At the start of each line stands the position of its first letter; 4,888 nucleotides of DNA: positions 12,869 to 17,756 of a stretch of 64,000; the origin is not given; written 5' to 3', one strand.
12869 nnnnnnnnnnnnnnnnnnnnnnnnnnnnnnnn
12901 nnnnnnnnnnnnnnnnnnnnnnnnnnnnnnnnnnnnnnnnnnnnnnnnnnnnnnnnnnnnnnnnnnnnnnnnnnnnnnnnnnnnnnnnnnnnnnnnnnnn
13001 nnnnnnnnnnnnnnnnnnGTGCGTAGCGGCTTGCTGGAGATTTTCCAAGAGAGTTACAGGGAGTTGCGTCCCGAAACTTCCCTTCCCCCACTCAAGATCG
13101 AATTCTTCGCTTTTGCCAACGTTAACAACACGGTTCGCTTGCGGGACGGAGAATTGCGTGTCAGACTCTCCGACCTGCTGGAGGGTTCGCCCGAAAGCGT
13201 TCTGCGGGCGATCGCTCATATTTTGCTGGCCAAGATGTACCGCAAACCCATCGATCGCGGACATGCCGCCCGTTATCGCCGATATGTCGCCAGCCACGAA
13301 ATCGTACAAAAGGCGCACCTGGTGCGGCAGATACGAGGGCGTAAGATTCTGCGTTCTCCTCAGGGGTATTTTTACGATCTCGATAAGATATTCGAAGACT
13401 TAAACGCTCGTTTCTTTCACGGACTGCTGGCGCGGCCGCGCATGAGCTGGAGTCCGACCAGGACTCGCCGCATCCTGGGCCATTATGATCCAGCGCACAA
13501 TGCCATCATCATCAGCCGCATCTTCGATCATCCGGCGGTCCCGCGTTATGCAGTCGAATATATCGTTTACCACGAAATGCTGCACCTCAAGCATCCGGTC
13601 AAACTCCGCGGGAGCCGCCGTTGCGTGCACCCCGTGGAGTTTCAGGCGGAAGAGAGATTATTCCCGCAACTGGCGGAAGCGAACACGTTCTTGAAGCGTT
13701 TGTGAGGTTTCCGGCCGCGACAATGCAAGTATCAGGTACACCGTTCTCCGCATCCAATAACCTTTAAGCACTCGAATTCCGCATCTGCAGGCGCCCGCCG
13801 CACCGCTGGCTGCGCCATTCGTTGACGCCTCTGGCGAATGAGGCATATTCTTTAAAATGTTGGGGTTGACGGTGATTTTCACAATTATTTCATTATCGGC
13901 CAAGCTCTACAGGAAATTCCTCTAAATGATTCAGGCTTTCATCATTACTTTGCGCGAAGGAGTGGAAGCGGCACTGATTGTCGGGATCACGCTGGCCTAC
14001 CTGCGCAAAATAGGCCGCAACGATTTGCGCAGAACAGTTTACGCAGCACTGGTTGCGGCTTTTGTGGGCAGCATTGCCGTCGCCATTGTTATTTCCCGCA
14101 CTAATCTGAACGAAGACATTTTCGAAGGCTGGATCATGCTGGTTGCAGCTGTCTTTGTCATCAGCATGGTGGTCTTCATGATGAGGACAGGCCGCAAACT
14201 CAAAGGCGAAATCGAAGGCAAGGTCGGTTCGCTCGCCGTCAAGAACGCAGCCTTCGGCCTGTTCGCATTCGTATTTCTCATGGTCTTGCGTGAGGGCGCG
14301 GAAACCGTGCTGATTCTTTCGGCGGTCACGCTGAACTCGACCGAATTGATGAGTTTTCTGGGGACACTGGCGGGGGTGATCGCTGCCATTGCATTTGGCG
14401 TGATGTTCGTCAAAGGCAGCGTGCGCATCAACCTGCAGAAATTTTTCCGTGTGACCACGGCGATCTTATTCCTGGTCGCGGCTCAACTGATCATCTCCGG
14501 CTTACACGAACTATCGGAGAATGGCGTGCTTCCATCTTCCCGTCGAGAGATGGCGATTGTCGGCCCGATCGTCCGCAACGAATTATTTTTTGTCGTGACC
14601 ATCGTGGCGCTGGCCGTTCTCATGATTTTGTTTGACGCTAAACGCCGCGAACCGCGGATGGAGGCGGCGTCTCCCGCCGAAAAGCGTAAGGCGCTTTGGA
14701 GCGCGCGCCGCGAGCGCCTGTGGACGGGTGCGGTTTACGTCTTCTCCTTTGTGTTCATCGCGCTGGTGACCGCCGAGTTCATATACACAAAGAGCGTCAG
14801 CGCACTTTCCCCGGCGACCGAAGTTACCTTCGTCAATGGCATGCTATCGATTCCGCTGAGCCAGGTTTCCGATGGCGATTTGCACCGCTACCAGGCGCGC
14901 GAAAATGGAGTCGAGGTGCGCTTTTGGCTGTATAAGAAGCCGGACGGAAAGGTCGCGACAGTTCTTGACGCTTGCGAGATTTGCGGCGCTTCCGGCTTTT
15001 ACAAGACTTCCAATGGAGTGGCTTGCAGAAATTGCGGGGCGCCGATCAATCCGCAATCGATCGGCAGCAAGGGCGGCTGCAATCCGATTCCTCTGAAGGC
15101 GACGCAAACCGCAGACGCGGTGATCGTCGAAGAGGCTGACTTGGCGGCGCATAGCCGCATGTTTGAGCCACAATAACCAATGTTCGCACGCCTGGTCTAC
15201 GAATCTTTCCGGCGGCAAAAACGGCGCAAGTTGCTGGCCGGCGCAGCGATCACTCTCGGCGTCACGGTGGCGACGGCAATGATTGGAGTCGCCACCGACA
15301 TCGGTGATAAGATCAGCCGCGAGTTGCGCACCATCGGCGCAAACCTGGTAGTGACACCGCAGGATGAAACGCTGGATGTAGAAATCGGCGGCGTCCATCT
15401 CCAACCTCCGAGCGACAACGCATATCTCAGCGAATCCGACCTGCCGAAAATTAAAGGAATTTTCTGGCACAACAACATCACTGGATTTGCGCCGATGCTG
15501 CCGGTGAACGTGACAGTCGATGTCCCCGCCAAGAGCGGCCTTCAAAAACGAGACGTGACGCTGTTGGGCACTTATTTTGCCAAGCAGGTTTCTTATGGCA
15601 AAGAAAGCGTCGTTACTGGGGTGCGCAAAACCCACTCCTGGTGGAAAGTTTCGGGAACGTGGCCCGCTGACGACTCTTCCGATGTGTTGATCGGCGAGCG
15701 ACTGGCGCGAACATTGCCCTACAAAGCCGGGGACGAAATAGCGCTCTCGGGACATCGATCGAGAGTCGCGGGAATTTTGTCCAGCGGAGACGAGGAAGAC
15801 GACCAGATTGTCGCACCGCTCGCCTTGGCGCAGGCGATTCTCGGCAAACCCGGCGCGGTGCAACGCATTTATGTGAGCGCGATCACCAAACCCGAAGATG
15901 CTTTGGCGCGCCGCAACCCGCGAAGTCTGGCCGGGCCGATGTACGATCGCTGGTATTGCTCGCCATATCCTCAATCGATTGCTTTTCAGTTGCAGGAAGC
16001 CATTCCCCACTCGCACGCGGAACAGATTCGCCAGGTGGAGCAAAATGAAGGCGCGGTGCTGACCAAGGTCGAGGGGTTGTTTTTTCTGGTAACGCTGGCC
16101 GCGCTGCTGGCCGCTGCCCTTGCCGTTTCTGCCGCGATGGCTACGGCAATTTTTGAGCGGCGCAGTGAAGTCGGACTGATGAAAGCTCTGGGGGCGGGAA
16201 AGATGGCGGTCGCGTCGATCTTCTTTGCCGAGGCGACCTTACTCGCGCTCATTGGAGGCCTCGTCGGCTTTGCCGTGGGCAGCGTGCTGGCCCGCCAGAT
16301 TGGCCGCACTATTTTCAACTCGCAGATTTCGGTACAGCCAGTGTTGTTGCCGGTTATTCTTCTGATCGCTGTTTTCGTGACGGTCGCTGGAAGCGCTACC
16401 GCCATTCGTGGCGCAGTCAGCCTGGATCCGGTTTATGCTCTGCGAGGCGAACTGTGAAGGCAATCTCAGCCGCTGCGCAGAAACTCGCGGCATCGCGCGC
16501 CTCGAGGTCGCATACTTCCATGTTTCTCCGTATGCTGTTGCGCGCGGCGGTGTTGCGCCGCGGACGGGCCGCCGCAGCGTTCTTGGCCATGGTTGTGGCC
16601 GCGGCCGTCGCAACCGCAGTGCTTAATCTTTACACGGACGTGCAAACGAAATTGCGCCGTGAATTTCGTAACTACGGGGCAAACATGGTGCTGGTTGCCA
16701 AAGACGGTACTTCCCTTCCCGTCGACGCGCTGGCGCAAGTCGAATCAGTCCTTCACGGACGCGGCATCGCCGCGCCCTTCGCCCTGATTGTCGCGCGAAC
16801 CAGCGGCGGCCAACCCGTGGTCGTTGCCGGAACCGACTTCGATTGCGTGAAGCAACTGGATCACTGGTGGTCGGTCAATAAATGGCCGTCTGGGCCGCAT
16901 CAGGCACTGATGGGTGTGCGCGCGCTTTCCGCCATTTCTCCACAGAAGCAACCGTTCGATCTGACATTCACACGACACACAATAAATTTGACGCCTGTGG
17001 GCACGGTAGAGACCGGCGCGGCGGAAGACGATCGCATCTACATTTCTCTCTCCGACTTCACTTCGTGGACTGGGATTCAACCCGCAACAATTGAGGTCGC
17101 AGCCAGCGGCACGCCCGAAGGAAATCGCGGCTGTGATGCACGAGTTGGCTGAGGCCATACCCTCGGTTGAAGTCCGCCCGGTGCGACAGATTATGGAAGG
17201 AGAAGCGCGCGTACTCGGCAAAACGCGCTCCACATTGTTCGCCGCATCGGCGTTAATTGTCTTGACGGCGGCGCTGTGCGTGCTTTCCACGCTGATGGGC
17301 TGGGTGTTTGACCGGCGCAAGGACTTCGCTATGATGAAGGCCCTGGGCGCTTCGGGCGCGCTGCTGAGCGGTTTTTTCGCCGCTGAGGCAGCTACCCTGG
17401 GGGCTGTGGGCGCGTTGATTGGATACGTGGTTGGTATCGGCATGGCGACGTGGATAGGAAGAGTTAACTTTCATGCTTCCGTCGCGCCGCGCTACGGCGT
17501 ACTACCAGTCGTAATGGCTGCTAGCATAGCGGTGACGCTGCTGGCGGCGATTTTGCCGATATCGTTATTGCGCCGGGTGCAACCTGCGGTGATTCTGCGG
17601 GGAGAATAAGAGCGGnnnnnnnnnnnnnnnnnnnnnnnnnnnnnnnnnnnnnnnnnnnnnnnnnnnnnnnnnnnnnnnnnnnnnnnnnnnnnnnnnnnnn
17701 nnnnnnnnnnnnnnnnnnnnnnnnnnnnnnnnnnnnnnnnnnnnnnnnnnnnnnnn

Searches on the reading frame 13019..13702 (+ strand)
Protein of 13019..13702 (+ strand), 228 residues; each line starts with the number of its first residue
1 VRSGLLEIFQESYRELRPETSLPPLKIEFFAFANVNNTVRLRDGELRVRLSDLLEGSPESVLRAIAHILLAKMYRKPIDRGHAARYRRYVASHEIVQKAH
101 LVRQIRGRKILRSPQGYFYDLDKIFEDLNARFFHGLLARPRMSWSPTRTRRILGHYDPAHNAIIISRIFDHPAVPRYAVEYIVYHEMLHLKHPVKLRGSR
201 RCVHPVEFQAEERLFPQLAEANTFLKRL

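Call 5: search_protein_families(library=pfam, proteins=[window:13019-13702:+], max_evalue=0.01)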
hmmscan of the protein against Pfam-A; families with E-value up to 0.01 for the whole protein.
window:13019-13702:+ (228 aa): 2 families
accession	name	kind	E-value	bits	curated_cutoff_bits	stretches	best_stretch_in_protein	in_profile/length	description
PF10263.15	SprT-like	-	6.8e-06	26.3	25.6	1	122-210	2-90/108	SprT-like family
PF01863.23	YgjP-like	-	0.0066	16.9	26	0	174-193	161-180/207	YgjP-like, metallopeptidase domain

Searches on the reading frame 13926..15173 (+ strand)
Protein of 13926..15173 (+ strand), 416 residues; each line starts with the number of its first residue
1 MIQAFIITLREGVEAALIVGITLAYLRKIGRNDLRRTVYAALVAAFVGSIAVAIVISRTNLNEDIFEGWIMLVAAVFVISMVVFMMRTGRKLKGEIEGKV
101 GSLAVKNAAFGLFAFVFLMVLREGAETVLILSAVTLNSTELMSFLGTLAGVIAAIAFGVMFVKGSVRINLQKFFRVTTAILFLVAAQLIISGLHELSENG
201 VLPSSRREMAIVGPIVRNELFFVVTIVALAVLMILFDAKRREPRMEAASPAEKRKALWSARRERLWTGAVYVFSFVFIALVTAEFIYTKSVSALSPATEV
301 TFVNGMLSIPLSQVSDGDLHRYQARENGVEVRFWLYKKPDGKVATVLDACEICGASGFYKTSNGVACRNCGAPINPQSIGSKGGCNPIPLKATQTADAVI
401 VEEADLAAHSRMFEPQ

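Call 5: search_protein_families(library=pfam, proteins=[window:13926-15173:+], max_evalue=0.01)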
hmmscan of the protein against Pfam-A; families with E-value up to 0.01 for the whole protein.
window:13926-15173:+ (416 aa): 3 families
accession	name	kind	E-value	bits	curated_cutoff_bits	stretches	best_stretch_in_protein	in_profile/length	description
PF03239.20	FTR1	-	8.8e-39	133.9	25.3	1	1-200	1-213/284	Iron permease FTR1 family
PF10080.14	FtrD-like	-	5.4e-30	103.9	26.3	1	314-413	1-101/101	Membrane iron-sulfur containing protein FtrD-like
PF01757.29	Acyl_transf_3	-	0.0081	15.7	31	0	16-194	130-286/326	Acyltransferase domain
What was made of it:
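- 13926..15176 (+): FTR1 iron permease fused to an FtrD-like (former DUF2318) Cys-rich domain. Pfam FtrD-like residues 314-413, E 5e-30 (call 5).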

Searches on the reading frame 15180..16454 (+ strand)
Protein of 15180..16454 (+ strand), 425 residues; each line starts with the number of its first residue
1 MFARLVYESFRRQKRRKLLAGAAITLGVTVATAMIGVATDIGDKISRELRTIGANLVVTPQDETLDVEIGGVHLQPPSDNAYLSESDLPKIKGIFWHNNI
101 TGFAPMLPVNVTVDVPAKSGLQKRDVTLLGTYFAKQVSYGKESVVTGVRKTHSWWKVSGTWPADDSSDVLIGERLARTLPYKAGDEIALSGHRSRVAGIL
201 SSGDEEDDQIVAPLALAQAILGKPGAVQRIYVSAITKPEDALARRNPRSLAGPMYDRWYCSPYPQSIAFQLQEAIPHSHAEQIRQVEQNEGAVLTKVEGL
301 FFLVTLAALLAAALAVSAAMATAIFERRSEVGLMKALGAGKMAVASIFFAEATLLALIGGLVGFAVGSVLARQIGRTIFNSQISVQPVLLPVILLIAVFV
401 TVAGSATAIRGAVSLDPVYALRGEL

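Call 5: search_protein_families(library=pfam, proteins=[window:15180-16454:+], max_evalue=0.01)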
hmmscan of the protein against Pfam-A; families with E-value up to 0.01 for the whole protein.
window:15180-16454:+ (425 aa): 2 families
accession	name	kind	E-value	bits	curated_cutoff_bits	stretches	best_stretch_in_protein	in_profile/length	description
PF02687.27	FtsX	-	4.2e-13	49.8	25.5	1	303-416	2-119/120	FtsX-like permease C-terminal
PF12704.14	MacB_PCD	-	5.9e-12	46.8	27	1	22-234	6-191/207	MacB-like periplasmic core domain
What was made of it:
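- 15180..16457 (+): FtsX/MacB-type permease 1, with a periplasmic MacB_PCD domain. Pfam MacB_PCD and FtsX (call 5).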

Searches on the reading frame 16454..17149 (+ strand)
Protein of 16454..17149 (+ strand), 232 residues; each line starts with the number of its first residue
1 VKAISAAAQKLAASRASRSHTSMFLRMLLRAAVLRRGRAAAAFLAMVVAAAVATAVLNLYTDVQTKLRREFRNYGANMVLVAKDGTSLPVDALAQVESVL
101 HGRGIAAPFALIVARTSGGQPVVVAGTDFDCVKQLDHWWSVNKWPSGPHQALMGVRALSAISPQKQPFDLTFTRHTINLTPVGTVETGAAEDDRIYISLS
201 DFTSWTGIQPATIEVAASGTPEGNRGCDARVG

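Call 5: search_protein_families(library=pfam, proteins=[window:16454-17149:+], max_evalue=0.01)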
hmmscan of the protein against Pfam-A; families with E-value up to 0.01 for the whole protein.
window:16454-17149:+ (232 aa): 1 family
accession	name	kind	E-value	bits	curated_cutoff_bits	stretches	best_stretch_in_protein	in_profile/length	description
PF12704.14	MacB_PCD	-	0.0014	19.4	27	1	41-206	3-180/207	MacB-like periplasmic core domain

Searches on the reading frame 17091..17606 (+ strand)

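Call 5: search_protein_families(library=pfam, proteins=[window:17091-17606:+], max_evalue=0.01)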
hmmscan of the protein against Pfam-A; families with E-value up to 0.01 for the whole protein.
window:17091-17606:+ (172 aa): 1 family
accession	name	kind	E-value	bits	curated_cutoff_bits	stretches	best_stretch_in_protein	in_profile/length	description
PF02687.27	FtsX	-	1.8e-16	60.7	25.5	1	51-165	2-120/120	FtsX-like permease C-terminal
